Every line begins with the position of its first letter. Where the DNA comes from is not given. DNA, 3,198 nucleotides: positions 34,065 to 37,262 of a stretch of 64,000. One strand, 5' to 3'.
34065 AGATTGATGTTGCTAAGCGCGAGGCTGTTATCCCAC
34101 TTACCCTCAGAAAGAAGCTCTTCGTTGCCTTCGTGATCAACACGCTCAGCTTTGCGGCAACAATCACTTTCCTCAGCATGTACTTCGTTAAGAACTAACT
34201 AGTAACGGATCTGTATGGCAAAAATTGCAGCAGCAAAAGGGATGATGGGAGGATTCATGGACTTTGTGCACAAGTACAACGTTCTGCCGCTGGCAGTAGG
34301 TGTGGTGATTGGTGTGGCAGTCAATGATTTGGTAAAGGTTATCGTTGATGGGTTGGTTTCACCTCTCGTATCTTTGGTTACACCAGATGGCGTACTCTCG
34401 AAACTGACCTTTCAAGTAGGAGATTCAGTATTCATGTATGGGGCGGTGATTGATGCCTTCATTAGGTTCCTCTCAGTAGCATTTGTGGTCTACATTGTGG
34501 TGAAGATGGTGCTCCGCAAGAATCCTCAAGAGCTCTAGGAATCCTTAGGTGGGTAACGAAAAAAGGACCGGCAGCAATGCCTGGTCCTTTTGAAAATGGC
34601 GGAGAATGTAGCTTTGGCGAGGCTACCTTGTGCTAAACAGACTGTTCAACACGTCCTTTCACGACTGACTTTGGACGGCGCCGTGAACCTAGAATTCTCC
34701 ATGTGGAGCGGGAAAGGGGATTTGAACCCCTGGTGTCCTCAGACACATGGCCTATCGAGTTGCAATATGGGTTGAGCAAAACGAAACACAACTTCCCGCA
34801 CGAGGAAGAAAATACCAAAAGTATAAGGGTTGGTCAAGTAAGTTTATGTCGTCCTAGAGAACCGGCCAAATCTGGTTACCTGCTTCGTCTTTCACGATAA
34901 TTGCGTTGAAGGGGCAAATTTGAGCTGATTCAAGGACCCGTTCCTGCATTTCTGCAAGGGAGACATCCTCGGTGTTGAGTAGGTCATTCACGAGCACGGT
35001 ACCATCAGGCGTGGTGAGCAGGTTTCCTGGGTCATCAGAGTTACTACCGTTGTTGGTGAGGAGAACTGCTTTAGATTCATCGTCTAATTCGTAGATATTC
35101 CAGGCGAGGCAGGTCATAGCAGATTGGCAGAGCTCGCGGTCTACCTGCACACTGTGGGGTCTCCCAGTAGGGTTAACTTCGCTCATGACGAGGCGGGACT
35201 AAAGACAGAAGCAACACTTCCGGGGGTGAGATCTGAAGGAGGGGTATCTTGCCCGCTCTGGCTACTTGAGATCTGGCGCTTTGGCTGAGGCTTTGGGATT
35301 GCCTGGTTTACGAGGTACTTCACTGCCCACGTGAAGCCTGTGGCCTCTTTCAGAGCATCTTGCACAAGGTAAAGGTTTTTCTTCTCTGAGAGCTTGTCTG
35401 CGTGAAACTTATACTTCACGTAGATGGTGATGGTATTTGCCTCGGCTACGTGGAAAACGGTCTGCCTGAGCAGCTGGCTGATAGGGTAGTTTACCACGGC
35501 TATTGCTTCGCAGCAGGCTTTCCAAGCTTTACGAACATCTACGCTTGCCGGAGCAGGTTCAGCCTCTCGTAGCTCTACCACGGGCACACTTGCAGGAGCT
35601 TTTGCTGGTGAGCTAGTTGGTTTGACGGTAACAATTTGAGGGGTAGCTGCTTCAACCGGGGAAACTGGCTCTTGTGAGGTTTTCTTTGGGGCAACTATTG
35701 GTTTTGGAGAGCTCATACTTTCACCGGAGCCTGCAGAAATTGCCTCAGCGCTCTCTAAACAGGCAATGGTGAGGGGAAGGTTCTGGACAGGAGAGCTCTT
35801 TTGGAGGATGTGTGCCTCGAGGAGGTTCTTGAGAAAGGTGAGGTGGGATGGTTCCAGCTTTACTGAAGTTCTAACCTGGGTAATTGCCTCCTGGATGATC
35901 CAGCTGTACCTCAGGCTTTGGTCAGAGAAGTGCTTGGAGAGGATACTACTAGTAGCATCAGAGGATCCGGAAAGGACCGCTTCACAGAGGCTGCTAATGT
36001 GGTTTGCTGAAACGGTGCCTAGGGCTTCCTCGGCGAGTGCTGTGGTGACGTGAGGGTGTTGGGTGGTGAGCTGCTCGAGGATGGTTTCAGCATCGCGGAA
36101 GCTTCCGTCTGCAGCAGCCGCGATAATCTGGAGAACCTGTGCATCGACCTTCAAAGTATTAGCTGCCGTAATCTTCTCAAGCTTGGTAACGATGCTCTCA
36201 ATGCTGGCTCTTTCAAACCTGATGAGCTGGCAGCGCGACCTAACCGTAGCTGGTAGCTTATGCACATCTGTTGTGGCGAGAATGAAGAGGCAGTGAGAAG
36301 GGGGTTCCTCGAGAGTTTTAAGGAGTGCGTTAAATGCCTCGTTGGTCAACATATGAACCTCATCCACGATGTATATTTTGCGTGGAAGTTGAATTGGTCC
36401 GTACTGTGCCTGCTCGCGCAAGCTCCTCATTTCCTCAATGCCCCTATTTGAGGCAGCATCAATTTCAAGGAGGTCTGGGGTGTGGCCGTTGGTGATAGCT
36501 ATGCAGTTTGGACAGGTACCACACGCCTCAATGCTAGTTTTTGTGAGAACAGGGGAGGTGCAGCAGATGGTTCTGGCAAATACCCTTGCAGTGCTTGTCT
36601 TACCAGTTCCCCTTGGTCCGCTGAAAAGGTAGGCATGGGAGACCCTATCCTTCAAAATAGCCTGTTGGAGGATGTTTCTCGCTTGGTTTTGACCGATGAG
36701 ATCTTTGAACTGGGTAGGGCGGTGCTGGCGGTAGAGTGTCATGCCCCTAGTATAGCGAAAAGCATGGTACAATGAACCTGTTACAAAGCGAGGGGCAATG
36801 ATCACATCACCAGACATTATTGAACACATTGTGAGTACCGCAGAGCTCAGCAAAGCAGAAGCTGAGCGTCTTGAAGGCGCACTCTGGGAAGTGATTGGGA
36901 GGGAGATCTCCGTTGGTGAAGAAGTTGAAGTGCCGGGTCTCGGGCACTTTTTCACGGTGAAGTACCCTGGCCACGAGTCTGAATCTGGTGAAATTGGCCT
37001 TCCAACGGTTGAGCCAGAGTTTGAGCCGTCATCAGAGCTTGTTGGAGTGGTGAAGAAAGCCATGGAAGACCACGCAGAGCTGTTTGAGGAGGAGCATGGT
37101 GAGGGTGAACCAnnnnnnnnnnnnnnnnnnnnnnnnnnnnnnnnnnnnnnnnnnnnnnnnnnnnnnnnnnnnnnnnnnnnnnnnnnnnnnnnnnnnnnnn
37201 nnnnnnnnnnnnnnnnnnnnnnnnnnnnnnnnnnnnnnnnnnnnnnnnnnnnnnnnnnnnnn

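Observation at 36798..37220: HU/IHF-fold domain with an acidified DNA-binding arm fused to the N-terminus of PilB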

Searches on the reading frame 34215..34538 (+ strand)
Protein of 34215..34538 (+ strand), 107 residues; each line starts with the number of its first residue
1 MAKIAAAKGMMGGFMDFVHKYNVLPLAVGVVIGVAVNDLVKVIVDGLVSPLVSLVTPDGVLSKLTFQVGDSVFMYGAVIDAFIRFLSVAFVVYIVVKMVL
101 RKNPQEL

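Call 70: search_protein_families(library=pfam, proteins=[window:34215-34538:+], max_evalue=0.01)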
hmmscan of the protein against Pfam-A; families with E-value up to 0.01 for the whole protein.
window:34215-34538:+ (107 aa): 1 family
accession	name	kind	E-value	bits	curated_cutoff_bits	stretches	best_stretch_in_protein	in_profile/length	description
PF01741.23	MscL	-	4.8e-20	72.6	27.4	1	10-103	1-99/123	Large-conductance mechanosensitive channel, MscL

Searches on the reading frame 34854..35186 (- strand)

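Call 70: search_protein_families(library=pfam, proteins=[window:34854-35186:-], max_evalue=0.01)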
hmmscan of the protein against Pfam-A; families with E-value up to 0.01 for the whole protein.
window:34854-35186:- (110 aa): 2 families
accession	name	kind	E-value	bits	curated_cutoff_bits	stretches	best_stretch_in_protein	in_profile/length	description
PF13459.11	Fer4_15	-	2e-05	25.6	22.4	1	13-98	1-66/66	4Fe-4S single cluster domain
PF13370.11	Fer4_13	-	0.0032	18.6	24.5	0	15-97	1-57/58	4Fe-4S single cluster domain of Ferredoxin I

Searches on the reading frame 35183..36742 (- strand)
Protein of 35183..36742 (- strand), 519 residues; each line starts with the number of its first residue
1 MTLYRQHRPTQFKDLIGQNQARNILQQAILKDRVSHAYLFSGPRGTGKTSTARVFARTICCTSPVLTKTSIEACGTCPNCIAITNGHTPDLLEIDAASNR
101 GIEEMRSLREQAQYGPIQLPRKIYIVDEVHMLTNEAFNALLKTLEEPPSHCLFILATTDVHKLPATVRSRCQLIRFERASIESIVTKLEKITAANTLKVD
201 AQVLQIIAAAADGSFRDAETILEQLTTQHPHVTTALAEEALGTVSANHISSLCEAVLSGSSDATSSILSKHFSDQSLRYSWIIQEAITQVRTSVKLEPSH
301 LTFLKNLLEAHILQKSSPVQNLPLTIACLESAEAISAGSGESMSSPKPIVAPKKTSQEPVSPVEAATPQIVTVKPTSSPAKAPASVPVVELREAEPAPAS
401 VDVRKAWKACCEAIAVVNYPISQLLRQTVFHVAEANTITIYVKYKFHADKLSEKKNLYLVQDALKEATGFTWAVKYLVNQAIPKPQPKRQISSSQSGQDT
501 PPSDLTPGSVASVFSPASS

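Call 70: search_protein_families(library=pfam, proteins=[window:35183-36742:-], max_evalue=0.01)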
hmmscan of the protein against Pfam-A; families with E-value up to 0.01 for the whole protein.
window:35183-36742:- (519 aa): 13 families
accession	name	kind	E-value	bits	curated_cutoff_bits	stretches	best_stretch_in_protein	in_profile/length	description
PF13177.12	DNA_pol3_delta2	-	4.8e-43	147.4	27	1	18-178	2-159/161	DNA polymerase III, delta subunit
PF00004.35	AAA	-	8.3e-12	46.1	21.2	1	39-174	2-126/131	ATPase family associated with various cellular activities (AAA)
PF22608.2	DNAX_ATPase_lid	-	3e-08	33.7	27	1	184-224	2-42/49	DNA polymerase III clamp loader subunit, ATPase lid domain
PF06068.19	TIP49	-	3.7e-06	26.8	23.8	0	13-61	24-76/347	TIP49 P-loop domain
PF05496.18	RuvB_N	-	3.9e-05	23.9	27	1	8-72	2-70/159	Holliday junction DNA helicase RuvB P-loop domain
PF13401.12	AAA_22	-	4.5e-05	24.2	27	1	39-154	9-119/130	AAA domain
PF07728.20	AAA_5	-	5.8e-05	23.5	22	1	39-147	3-93/139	AAA domain (dynein-related subfamily)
PF13245.12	AAA_19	-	0.001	19.7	25.1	0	28-152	4-120/134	AAA domain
PF12775.13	AAA_7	-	0.0014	18.6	25.8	0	35-57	33-55/181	P-loop containing dynein motor region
PF13604.12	AAA_30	-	0.0016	18.6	27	0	37-146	20-114/191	AAA domain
PF13191.12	AAA_16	-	0.0036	18.3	32.6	0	20-63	7-52/167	AAA ATPase domain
PF13173.12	AAA_14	-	0.0043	17.5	27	0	36-155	3-95/129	AAA domain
PF01078.27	Mg_chelatase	-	0.008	16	20.3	0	12-58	2-45/207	Magnesium chelatase, subunit ChlI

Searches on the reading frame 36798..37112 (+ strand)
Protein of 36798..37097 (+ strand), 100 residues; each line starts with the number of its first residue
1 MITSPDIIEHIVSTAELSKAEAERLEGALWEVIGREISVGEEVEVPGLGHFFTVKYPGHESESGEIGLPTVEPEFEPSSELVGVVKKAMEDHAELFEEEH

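Call 3: search_protein_families(library=pfam, proteins=[window:36798-37097:+], max_evalue=10)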
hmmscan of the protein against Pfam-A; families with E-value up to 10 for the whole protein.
window:36798-37097:+ (100 aa): 3 families
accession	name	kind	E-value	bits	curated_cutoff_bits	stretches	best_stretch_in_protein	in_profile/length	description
PF00216.26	Bac_DNA_binding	-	6.6e-07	29.9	22.4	1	3-58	2-57/90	Bacterial DNA-binding protein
PF18291.6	HU-HIG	-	0.022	15.2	26.2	1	4-56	34-87/125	HU domain fused to wHTH, Ig, or Glycine-rich motif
PF14098.11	SSPI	-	0.085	13.4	27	1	29-54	19-44/65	Small, acid-soluble spore protein I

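Call 26: search_solved_structures(query=A1, max_evalue=0.001, show_alignments=2)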
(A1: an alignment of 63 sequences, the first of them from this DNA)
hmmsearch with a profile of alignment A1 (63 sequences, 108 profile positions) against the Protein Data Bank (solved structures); distinct sequences matched with E-value up to 0.001: 36.
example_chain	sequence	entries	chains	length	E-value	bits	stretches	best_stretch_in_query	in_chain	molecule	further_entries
2iif_A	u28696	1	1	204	3.3e-20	75.2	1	2-93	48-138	Integration host factor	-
2iie_A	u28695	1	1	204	5.3e-20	74.5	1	2-93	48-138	Integration host factor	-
1b8z_A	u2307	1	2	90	3.6e-19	71.9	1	1-91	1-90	PROTEIN (HISTONELIKE PROTEIN HU)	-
1riy_A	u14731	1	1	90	8.4e-19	70.7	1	1-91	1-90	Hu DNA-binding protein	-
4qjn_A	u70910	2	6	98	9.1e-19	70.6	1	1-98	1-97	DNA-binding protein HU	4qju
1hue_A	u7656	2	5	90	4.8e-18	68.2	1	1-91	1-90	HU PROTEIN | PROTEIN HU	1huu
5lvt_A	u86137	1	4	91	5.1e-18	68.2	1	2-91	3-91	DNA-binding protein HU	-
3rhi_A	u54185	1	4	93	8.7e-18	67.4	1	1-91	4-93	DNA-binding protein HU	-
8hd5_A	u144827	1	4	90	1e-17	67.2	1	1-91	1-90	DNA-binding protein HU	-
5fbm_A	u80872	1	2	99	1.5e-16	63.4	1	2-98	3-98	DNA-binding protein HU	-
5eka_A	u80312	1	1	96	2.5e-16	62.7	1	1-92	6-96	DNA-binding protein HU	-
1mul_A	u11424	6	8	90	5.4e-16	61.6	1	1-91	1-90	DNA binding protein HU-alpha | DNA-binding protein HU-alpha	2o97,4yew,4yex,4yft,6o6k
4yey_A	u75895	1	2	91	5.7e-16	61.6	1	1-91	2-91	DNA-binding protein HU-alpha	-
6o8q_A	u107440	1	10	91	5.7e-16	61.6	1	1-91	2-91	DNA-binding protein HU-alpha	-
6oaj_A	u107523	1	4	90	6.6e-16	61.4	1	1-91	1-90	DNA-binding protein HU-alpha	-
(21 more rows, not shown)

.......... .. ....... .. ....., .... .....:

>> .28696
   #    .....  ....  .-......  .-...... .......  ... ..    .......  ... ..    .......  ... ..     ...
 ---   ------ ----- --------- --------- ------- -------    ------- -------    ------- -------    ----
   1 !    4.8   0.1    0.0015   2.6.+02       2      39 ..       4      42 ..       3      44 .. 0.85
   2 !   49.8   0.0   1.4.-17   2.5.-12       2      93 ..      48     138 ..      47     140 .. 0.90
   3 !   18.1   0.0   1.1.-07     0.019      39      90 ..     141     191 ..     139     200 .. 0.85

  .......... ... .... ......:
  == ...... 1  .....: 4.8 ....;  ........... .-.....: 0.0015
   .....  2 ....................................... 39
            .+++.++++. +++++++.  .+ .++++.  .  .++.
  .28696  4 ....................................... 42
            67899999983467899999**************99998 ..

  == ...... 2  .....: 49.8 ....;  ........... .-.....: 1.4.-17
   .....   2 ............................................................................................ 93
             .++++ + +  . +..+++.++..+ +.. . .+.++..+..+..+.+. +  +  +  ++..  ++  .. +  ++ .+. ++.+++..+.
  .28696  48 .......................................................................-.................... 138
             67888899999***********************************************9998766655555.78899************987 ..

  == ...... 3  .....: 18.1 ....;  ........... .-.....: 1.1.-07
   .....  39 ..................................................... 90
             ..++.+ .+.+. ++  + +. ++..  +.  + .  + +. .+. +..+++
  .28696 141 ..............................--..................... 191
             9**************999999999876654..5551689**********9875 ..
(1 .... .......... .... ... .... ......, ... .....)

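Call 31: find_related_loci(query=A2, collection=genome_contigs, flank=8000)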
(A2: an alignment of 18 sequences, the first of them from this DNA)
Query A2 (105 aa) in genome_contigs; peptide patterns used: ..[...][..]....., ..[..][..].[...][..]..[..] (x = any residue, [..] = any of these).
151 stretches matched a pattern; 4 encode a relative of the query (tblastn E <= 1e-3); 4 distinct loci.
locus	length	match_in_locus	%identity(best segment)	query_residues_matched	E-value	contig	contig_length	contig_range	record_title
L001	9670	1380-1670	48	2-99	4e-26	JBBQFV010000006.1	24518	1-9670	MAG: Patescibacteria group bacterium isolate Co_metawrap_1003 Cmw_1003_k141_12670663_length_24518_cov_9.0000, whole geno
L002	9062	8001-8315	43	1-102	3e-23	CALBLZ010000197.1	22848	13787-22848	MAG TPA_asm: uncultured Candidatus Berkelbacteria bacterium isolate SRR5576005_bin.117_CONCOCT_v1.1_MAG genome assembly,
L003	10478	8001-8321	40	1-104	5e-23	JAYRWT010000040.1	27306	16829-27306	MAG: Patescibacteria group bacterium isolate EBPR_ori4bin.13 k141_107564, whole genome shotgun sequence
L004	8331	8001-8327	39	2-104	8e-19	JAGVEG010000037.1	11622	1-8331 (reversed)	MAG: Candidatus Berkelbacteria bacterium isolate WC_12 c_000000049507, whole genome shotgun sequence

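Call 32: predict_structure(alignment_id=A1)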
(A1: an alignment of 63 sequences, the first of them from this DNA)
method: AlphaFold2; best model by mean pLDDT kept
length: 105 residues; sequences in the alignment: 63
mean_pLDDT: 91.3   pTM: 0.70
mean pLDDT of the five models: 91.3, 90.9, 90.8, 90.2, 89.7
residues with pLDDT >= 90: 88; 70-90: 8; 50-70: 6; < 50: 3
segments of 3 or more residues with pLDDT < 50: 103-105
pLDDT, mean of each block of 10 residues (from residue 1): 87 96 96 97 97 97 96 97 94 78 49
secondary structure, 60 per line:
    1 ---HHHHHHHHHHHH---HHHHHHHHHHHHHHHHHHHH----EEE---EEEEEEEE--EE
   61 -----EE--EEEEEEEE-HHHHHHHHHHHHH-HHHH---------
elements in order: H4-15 H19-38 E43-45 E49-56 E70-77 H79-91 H93-96

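Call 35: fold_search(model_id=the predicted structure, library=pdb)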
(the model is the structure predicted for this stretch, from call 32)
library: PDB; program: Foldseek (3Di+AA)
matches with E <= 10: 542; with E <= 0.001: 48
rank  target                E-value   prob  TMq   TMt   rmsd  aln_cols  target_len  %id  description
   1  5lvt_A                4.4e-07  1.00  0.69  0.79   2.9        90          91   28  Structure of HU protein from Lactococcus lactis (released 2017-10-25)
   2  3rhi_B                5.3e-07  1.00  0.72  0.84   2.3        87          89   24  DNA-binding protein HU from Bacillus anthracis (released 2011-04-20)
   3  3rhi_D                1.0e-06  1.00  0.69  0.87   1.7        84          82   24  DNA-binding protein HU from Bacillus anthracis (released 2011-04-20)
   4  9a4h_B                1.1e-06  1.00  0.72  0.81   2.3        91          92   20  Integrative model of ACP-DBH1 by crosslinking MS and deep learning (released 2024-09-18)
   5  3rhi_A                1.1e-06  1.00  0.63  0.74   2.6        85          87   25  DNA-binding protein HU from Bacillus anthracis (released 2011-04-20)
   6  3rhi_C                1.1e-06  1.00  0.63  0.72   2.7        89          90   24  DNA-binding protein HU from Bacillus anthracis (released 2011-04-20)
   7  4qjn_A                1.6e-06  1.00  0.71  0.82   2.0        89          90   24  Crystal structure of apo nucleoid associated protein, SAV1473 (released 2014-12-17)
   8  4dky_A                2.6e-06  1.00  0.69  0.74   3.4        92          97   21  Crystal structure Analysis of N terminal region containing the dimerization domain and DNA binding domain of HU protei (released 2013-02-06)
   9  9f0y_C                3.2e-06  1.00  0.66  0.72   3.4        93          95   25  CryoEM structure of the F plasmid relaxosome with TraI in its TE mode, derived from the ss-27_+8ds+9_+143-R Locally-re (released 2025-06-04)
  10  1p71_B                3.4e-06  1.00  0.69  0.78   2.9        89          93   20  Anabaena HU-DNA corcrystal structure (TR3) (released 2003-05-13)
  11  5l8z                  3.4e-06  1.00  0.66  0.72   3.1        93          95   19  Structure of thermostable DNA-binding HU protein from micoplasma Spiroplasma melliferum (released 2016-06-22)
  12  6n2l                  5.0e-06  1.00  0.72  0.84   1.8        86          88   20  Crystal structure of a histone family protein DNA-binding protein from Burkholderia ambifaria (released 2018-12-05)
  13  1p71_A                6.1e-06  1.00  0.68  0.75   2.9        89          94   19  Anabaena HU-DNA corcrystal structure (TR3) (released 2003-05-13)
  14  4dky_B                7.9e-06  1.00  0.68  0.71   3.7        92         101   21  Crystal structure Analysis of N terminal region containing the dimerization domain and DNA binding domain of HU protei (released 2013-02-06)
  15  1p51_A                1.0e-05  1.00  0.66  0.74   3.3        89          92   19  Anabaena HU-DNA cocrystal structure (AHU6) (released 2003-05-13)
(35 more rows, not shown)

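Call 44: search_protein_representatives(alignment_id=A2)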
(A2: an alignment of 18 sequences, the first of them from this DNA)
Query: 18 sequences, 101 profile positions. Proteins with E-value up to 0.001 (for the whole library): 640; up to 1e-10: 8; up to 1e-30: 0. The best 150 are listed.
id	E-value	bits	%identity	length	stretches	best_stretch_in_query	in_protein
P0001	1.2e-30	121.7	-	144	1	2-99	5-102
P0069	9.4e-21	89.9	-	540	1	1-99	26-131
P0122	1.2e-20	89.6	-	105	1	1-90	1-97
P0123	7.1e-16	74.2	-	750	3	2-60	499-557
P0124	1.3e-13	67.0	-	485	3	2-60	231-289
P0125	3.2e-12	62.5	-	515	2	2-68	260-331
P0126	5.6e-11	58.5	-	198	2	1-58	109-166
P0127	7.4e-11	58.1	-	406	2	2-60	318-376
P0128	1.4e-10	57.2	-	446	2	3-56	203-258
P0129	3.4e-10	56.0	-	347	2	2-69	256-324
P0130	8.5e-10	54.7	-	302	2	2-60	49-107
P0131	8.6e-10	54.7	-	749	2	2-60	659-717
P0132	1.5e-09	54.0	-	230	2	6-61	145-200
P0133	2.0e-09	53.6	-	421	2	2-59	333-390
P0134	3.0e-09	53.0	-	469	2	2-60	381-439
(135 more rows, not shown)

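Call 47: find_homologous_proteins(query=A1, max_evalue=1e-12)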
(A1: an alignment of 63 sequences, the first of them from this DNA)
Query A1 (63 sequences) (105 aa, profile of the alignment): 3 proteins with E <= 1e-12 among 1336 candidates.
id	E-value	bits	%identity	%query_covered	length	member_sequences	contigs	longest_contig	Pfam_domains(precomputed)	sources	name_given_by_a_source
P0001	5.9e-26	108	57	88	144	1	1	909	PF00216.27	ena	-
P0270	8.9e-18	82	27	47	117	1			PF00216.27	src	-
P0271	1.0e-13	69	34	50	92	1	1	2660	PF00216.27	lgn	-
